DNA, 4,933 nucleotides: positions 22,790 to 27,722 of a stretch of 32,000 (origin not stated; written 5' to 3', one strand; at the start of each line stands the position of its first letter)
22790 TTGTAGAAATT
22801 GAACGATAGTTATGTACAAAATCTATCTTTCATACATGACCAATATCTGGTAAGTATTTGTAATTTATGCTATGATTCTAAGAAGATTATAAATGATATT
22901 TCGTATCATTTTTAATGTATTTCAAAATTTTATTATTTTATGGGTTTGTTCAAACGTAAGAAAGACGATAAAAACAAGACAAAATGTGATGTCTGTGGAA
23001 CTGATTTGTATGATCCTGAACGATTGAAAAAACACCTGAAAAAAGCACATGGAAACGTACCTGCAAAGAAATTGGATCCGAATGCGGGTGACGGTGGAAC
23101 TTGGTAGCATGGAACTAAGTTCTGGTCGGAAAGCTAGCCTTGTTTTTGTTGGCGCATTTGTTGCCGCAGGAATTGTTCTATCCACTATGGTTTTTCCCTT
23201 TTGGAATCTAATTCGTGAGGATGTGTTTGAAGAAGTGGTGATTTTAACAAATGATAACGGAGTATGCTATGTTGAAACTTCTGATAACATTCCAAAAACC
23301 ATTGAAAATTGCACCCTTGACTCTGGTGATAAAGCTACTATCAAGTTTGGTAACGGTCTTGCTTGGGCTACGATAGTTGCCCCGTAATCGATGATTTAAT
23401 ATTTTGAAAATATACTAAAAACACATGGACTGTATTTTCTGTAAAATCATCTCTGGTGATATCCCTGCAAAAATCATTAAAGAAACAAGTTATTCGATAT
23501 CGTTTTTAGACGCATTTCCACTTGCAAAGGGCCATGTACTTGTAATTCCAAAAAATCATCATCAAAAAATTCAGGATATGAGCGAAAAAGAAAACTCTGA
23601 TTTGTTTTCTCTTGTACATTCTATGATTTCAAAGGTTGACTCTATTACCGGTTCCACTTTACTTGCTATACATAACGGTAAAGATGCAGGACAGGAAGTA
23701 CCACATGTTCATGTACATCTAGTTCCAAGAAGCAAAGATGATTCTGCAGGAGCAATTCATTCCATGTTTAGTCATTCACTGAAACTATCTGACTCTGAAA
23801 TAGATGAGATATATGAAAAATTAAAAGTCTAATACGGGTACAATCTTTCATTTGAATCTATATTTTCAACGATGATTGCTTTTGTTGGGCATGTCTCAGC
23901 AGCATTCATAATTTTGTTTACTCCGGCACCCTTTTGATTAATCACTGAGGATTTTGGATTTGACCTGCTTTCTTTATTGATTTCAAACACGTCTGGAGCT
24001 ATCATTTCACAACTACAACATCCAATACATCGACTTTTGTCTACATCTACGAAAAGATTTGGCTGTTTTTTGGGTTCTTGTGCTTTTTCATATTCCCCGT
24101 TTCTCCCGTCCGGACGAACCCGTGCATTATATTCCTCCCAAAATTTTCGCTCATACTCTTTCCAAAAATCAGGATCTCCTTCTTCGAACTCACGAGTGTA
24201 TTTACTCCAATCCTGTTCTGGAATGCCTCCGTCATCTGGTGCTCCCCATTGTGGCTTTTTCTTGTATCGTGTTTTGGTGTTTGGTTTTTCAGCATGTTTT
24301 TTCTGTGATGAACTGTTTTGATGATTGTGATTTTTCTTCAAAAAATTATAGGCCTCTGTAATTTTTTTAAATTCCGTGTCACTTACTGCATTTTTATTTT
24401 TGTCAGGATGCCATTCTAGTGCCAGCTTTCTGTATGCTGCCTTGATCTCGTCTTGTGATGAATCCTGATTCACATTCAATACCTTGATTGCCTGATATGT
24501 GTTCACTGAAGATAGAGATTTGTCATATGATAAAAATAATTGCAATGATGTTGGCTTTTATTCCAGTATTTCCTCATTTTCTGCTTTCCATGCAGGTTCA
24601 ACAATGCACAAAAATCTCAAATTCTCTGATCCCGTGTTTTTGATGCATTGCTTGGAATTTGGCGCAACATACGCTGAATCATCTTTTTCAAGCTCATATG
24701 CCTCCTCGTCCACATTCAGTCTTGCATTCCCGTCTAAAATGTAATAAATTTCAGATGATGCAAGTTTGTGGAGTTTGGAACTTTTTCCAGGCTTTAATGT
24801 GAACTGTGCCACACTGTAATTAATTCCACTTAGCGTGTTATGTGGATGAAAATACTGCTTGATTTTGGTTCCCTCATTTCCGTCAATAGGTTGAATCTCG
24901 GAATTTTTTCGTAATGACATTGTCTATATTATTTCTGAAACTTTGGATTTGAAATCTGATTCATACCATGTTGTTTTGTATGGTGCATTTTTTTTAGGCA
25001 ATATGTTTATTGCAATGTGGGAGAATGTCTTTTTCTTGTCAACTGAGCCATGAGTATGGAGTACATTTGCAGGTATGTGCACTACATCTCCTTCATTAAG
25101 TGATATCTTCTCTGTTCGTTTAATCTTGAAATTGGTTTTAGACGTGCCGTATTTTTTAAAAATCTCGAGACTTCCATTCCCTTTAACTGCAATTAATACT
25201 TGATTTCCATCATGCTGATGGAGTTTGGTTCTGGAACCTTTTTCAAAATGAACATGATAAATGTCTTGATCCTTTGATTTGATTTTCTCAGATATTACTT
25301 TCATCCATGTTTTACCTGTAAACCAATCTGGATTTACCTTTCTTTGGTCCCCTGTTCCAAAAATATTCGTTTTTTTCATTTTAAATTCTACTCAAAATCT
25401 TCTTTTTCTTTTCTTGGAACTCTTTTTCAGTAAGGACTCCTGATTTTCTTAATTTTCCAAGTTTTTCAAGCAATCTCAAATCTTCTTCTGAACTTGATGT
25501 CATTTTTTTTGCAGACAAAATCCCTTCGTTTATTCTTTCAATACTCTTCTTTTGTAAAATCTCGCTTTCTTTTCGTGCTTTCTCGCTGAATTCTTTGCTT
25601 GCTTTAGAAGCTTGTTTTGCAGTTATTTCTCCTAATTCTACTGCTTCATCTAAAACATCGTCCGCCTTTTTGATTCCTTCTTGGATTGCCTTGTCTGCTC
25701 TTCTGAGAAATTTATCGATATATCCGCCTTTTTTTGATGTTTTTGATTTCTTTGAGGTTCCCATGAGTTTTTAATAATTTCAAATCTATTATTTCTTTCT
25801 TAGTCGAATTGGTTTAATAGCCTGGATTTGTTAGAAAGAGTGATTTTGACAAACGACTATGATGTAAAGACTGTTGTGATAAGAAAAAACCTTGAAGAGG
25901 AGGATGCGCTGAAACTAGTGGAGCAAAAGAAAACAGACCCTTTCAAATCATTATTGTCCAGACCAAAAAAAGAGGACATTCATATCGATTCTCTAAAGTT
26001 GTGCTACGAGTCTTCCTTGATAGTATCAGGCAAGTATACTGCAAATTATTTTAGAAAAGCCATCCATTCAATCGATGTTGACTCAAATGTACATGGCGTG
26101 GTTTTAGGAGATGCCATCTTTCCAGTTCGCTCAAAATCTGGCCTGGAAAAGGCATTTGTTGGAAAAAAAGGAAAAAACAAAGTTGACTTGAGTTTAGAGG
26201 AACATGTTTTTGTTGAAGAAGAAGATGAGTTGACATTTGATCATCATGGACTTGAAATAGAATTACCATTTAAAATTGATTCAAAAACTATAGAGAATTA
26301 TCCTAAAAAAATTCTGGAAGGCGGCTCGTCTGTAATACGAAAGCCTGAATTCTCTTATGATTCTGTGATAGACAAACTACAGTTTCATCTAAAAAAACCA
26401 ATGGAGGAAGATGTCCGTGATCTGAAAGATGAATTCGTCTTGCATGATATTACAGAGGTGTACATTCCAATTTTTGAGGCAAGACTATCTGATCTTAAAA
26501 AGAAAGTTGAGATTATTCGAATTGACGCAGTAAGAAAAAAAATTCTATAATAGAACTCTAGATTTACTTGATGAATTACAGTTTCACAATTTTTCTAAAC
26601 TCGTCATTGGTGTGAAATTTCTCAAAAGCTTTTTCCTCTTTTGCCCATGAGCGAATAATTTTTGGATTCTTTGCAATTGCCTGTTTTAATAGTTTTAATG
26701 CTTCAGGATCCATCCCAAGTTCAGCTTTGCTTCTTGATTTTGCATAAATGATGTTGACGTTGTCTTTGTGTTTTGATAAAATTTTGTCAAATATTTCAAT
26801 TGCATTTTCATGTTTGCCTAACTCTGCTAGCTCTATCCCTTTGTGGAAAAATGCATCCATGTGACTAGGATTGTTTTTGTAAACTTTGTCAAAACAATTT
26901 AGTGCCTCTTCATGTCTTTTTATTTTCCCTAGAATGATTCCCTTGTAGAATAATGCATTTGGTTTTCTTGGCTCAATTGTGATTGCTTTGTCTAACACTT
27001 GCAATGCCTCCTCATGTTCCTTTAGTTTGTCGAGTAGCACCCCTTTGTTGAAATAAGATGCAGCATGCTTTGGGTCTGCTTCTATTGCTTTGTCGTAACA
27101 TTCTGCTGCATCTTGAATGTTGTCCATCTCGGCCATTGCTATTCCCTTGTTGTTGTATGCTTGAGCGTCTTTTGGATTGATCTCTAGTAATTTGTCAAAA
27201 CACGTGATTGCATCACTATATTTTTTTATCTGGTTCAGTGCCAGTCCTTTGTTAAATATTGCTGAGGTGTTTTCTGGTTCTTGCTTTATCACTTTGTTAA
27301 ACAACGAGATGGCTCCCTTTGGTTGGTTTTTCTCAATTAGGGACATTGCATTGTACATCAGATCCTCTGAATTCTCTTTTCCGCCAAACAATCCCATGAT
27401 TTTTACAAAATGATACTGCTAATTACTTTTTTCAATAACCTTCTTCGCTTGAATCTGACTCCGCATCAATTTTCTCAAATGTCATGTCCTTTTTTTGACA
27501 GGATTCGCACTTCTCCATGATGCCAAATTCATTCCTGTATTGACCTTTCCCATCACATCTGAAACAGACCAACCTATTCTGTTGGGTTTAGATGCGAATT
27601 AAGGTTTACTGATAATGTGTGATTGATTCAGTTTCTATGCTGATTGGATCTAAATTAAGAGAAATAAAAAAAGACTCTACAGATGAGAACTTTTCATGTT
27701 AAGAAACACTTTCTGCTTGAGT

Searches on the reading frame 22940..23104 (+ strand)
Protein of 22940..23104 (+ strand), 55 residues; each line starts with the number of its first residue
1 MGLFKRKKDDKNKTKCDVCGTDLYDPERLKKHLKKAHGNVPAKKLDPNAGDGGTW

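Call 78: search_protein_families(library=pfam, proteins=[window:22940-23104:+], max_evalue=0.1)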
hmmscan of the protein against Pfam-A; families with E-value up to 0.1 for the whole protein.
seq(55 aa): 4 families
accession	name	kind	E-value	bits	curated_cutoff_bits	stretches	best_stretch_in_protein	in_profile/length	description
PF00096.32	zf-C2H2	-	0.0024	18.7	25.2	1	15-37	2-23/23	Zinc finger, C2H2 type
PF13894.12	zf-C2H2_4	-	0.014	16.5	27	1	15-37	2-24/24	C2H2-type zinc finger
PF15090.11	DUF4553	-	0.015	14.7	27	1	25-44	143-162/479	Domain of unknown function (DUF4553)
PF05191.20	ADK_lid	-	0.063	13.6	26.6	1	11-24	19-32/36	Adenylate kinase, active site lid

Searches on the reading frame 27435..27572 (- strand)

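Call 78: search_protein_families(library=pfam, proteins=[window:27435-27572:-], max_evalue=0.1)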
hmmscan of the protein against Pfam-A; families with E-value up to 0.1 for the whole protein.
seq(46 aa): 1 family
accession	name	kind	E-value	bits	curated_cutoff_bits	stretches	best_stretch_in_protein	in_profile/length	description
PF00684.25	DnaJ_CXXCXGXG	-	0.017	15.8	32.7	1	3-27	44-63/65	DnaJ central domain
